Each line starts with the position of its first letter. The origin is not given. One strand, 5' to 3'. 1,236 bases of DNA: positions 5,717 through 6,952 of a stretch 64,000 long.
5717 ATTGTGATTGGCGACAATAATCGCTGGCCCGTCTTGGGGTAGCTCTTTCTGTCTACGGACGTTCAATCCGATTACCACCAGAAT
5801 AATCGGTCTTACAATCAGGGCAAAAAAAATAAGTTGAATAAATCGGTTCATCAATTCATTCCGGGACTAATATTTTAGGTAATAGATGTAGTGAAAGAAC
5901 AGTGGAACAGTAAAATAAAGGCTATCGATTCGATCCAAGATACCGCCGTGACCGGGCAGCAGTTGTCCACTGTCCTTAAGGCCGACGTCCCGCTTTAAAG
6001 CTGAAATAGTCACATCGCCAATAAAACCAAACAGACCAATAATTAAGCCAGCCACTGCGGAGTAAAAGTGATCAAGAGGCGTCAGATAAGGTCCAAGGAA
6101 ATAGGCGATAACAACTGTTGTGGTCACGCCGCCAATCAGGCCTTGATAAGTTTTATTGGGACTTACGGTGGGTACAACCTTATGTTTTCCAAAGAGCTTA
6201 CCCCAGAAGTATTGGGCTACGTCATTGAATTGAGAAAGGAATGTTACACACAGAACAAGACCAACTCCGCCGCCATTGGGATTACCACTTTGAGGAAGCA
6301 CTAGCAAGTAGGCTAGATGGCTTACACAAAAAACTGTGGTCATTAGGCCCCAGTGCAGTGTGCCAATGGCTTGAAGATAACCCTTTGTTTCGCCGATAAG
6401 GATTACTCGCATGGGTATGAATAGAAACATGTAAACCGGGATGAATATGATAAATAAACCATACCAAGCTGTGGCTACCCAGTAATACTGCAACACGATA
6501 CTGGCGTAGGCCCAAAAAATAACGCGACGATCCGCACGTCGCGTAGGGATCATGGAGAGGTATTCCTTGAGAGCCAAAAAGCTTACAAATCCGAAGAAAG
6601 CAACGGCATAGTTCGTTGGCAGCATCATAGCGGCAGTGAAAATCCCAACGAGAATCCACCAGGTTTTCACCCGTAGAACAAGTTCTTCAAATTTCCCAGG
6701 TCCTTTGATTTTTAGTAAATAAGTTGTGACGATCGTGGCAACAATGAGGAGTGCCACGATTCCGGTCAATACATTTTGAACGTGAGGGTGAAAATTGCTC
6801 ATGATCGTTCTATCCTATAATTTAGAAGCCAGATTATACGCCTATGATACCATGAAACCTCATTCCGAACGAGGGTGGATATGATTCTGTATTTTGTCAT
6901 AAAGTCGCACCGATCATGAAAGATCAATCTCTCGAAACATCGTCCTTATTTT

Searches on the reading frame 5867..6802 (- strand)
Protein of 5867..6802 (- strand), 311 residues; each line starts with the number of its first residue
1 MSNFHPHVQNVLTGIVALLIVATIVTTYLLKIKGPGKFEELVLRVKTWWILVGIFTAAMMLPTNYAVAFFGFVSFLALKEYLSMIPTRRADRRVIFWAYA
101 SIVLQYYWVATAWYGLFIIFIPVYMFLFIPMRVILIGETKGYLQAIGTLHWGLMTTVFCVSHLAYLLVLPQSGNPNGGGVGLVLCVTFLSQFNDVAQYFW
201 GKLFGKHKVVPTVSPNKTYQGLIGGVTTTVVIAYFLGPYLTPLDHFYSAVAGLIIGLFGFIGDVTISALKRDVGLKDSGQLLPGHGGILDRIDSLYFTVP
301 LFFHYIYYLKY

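Call 9: search_protein_families(library=pfam, proteins=[window:5867-6802:-], max_evalue=0.01)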
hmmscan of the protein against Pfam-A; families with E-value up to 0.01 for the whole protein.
window:5867-6802:- (311 aa): 1 family
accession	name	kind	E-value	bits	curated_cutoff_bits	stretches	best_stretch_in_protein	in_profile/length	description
PF01148.25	CTP_transf_1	-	9.4e-66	222.8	24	1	44-308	3-263/264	Cytidylyltransferase family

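Call 14: find_encoding_contigs(protein=window:5867-6802:-, flank=10000, max_places=10)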
Protein window:5867-6802:- (311 aa): 1 contig read that carries it; 1 place shown.
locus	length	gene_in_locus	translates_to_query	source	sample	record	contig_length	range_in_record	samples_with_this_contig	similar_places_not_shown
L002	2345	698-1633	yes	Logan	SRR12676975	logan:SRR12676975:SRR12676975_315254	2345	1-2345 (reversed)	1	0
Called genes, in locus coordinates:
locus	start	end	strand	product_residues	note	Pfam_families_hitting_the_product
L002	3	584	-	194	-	?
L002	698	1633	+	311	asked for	PF01148:CTP_transf_1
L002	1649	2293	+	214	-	PF01553:Acyltransferase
